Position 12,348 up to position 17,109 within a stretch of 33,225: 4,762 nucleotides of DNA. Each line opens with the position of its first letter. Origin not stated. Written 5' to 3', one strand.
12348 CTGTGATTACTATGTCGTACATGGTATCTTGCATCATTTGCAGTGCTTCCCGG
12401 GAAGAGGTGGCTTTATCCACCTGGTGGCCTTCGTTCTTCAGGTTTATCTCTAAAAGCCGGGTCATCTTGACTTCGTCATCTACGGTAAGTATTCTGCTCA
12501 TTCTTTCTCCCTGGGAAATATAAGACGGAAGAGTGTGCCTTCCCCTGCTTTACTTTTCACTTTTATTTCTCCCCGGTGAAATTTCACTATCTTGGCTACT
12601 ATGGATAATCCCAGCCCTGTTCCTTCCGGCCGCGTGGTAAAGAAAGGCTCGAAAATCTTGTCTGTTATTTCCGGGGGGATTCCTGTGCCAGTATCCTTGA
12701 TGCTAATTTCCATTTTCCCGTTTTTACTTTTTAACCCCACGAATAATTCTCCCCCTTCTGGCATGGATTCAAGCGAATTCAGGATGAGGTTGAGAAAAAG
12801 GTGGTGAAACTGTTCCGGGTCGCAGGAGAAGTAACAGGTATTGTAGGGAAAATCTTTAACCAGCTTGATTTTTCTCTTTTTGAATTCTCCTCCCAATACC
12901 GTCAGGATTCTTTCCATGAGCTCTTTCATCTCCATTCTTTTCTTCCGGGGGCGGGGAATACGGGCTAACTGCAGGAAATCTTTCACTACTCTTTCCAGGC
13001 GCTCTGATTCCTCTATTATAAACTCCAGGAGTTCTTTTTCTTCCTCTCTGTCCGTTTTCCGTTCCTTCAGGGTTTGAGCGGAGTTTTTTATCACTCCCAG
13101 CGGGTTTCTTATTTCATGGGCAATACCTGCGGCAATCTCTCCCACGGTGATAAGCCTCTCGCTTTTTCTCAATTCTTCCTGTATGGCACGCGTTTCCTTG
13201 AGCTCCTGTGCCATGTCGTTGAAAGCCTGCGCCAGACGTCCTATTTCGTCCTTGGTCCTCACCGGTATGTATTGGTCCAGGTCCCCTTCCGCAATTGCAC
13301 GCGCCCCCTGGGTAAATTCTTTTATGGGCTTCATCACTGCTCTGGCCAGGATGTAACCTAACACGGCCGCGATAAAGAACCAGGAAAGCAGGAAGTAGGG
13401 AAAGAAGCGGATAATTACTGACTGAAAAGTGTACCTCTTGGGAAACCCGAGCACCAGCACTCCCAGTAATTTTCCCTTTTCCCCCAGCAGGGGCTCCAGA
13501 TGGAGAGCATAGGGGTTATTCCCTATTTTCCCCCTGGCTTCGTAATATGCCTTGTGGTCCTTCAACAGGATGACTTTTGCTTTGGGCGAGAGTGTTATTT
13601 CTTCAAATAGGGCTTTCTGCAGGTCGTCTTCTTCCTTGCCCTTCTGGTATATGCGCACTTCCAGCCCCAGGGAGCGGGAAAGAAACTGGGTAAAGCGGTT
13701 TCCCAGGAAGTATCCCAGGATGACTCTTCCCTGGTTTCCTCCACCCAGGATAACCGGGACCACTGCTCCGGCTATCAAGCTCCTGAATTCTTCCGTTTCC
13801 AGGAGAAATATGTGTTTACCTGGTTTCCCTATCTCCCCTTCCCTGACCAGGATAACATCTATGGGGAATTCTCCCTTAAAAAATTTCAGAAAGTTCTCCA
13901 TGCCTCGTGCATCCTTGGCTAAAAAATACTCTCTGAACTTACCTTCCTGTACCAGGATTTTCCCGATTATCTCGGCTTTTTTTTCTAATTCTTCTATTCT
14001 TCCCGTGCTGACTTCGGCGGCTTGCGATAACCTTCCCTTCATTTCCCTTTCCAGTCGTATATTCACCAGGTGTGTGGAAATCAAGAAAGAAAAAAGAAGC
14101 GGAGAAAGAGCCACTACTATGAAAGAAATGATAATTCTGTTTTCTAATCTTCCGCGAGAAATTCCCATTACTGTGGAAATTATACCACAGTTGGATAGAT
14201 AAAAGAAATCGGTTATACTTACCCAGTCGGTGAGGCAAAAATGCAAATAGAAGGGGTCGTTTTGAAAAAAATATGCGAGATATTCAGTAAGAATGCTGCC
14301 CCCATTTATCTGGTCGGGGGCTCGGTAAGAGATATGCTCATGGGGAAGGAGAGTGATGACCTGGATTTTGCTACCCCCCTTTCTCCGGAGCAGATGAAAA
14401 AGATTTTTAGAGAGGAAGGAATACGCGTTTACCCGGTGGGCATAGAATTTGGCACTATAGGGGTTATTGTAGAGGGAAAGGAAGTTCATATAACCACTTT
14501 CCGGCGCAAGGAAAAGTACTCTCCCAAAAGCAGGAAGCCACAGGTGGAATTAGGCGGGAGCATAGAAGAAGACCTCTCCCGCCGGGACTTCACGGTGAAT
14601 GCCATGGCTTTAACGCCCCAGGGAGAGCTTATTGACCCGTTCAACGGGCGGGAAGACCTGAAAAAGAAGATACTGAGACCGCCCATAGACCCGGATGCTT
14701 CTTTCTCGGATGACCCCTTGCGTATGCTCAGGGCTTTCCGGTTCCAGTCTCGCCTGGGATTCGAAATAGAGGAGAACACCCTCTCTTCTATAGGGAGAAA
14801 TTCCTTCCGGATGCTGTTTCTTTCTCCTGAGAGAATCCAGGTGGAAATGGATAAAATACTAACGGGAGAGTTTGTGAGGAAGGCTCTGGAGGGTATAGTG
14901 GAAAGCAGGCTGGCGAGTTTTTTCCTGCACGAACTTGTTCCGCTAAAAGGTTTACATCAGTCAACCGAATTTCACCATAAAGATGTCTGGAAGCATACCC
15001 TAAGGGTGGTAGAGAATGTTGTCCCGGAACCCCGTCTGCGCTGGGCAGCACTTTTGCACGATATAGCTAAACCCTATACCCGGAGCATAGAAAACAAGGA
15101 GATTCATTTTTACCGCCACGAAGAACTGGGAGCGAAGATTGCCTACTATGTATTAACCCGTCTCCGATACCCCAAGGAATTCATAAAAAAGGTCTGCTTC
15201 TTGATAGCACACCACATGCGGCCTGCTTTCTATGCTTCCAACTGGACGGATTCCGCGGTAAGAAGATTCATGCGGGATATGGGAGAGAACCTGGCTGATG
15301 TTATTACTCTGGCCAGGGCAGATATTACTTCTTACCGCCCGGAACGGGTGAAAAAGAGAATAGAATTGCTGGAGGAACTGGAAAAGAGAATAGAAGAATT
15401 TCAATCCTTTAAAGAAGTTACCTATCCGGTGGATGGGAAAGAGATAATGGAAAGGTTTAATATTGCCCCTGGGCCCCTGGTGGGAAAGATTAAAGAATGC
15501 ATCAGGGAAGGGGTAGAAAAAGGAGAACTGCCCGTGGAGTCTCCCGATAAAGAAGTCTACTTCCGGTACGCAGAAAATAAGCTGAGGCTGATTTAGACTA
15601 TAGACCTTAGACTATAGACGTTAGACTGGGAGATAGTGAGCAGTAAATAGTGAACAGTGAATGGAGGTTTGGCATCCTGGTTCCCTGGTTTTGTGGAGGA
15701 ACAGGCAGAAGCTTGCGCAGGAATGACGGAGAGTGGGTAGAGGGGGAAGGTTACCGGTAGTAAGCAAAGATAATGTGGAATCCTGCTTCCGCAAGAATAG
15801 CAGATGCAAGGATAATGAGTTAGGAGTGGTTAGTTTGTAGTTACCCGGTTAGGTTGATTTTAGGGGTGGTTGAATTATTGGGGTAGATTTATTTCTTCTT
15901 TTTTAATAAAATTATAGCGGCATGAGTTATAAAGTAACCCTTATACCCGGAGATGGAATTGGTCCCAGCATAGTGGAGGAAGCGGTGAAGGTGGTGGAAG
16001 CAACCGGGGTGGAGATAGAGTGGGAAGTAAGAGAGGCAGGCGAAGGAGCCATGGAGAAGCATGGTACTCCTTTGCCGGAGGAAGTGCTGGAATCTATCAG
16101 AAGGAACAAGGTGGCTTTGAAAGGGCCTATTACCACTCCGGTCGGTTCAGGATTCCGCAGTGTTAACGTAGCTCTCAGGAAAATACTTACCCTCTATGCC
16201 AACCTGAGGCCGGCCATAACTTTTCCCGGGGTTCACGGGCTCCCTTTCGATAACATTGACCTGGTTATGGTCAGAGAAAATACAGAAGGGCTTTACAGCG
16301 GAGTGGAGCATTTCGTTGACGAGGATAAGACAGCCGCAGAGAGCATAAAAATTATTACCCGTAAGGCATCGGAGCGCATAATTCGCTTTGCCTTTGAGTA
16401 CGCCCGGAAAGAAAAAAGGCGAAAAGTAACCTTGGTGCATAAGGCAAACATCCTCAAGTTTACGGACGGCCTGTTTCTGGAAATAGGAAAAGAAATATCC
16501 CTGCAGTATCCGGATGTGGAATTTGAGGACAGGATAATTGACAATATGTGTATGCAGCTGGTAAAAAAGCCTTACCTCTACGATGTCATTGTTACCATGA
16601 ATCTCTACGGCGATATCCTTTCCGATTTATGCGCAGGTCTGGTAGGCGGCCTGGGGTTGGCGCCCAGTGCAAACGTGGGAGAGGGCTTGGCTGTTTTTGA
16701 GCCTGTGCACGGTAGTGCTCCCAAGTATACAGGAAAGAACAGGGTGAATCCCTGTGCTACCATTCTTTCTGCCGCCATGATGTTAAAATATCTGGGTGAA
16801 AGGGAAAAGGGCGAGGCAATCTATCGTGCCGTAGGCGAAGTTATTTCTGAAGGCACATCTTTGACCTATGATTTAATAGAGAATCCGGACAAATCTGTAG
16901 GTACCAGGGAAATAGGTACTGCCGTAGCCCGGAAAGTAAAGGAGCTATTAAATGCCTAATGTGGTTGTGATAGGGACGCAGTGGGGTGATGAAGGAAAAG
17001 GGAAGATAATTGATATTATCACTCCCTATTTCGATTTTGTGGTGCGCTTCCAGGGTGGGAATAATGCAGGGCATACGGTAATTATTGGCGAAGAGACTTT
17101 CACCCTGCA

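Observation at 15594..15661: Composite (UAGACNN)x5-(YAGURAR)x4 element in three copies within 16 kb; its NAG-N4 phasing resembles binding arrays of ring-shaped RNA-binding proteins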

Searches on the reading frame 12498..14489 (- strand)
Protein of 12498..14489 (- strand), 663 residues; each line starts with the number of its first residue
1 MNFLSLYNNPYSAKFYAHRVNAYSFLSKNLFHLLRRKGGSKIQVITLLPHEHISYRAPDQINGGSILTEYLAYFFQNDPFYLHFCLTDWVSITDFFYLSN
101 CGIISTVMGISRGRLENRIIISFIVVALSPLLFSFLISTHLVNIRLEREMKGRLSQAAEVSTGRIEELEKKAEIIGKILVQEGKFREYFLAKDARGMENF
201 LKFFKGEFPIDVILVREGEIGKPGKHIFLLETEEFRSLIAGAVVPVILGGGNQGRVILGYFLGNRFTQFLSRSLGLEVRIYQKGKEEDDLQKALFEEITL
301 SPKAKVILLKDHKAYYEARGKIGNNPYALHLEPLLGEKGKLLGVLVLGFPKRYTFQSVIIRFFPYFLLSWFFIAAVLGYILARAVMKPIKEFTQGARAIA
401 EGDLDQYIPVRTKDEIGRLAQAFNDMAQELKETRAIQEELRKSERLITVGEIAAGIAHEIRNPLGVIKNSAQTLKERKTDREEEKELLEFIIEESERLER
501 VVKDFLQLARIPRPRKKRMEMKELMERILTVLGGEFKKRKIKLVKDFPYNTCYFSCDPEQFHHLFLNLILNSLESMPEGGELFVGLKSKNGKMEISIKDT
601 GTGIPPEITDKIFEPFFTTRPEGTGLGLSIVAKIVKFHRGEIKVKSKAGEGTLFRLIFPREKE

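Call 9: search_protein_families(library=pfam, proteins=[window:12498-14489:-])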
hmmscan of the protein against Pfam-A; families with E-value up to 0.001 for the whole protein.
window:12498-14489:- (663 aa): 3 families
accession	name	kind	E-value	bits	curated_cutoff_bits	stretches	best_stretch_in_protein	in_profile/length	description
PF02518.31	HATPase_c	-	5.6e-26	91.6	26.4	1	557-661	2-110/111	Histidine kinase-, DNA gyrase B-, and HSP90-like ATPase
PF00672.30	HAMP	-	8.6e-19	68.1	25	1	381-432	2-53/53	HAMP domain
PF00512.31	HisKA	-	6.1e-17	61.9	26.9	1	450-511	3-63/66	His Kinase A (phospho-acceptor) domain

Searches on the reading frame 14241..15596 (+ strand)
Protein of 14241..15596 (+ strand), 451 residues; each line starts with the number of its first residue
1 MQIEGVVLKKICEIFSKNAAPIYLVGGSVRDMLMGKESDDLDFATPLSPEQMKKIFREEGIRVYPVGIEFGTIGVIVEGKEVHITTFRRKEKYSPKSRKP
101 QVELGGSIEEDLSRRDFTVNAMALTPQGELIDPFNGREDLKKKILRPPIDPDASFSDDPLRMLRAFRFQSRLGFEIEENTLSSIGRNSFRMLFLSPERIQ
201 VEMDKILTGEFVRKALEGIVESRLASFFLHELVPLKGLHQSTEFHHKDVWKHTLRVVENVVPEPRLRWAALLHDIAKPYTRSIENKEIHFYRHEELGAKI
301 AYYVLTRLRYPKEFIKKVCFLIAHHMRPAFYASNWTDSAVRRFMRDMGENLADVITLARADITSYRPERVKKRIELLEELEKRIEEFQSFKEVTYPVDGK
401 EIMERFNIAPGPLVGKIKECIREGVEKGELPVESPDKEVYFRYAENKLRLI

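Call 9: search_protein_families(library=pfam, proteins=[window:14241-15596:+])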
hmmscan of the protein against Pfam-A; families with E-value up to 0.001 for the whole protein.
window:14241-15596:+ (451 aa): 4 families
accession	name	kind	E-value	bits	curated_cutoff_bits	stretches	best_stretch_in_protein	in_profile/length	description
PF01743.26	PolyA_pol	-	1.9e-38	132.1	23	1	22-146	1-126/126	Poly A polymerase head domain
PF01966.28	HD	-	1.6e-11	45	22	1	261-364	16-114/116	HD domain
PF12627.12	PolyA_pol_RNAbd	-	2.3e-11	43.7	22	1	173-232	1-60/64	Probable RNA and SrmB- binding site of polymerase A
PF13735.12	tRNA_NucTran2_2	-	0.00047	20.6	27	0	304-431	27-139/149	tRNA nucleotidyltransferase domain 2 putative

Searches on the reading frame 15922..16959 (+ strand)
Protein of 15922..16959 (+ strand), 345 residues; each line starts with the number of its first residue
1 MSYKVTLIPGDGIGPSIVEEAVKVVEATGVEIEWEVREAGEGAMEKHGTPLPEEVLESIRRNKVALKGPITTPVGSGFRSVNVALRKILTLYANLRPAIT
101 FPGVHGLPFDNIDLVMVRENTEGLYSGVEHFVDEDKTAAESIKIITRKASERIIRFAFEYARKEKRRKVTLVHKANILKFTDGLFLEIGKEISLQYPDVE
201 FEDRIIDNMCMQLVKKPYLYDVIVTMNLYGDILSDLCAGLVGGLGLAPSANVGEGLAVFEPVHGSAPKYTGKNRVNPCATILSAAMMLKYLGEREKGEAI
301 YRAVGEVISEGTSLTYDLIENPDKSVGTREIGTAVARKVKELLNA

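Call 9: search_protein_families(library=pfam, proteins=[window:15922-16959:+])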
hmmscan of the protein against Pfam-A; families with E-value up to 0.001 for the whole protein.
window:15922-16959:+ (345 aa): 1 family
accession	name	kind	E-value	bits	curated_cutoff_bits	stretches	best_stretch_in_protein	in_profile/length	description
PF00180.25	Iso_dh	-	1.3e-112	377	27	1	4-335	1-348/348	Isocitrate/isopropylmalate dehydrogenase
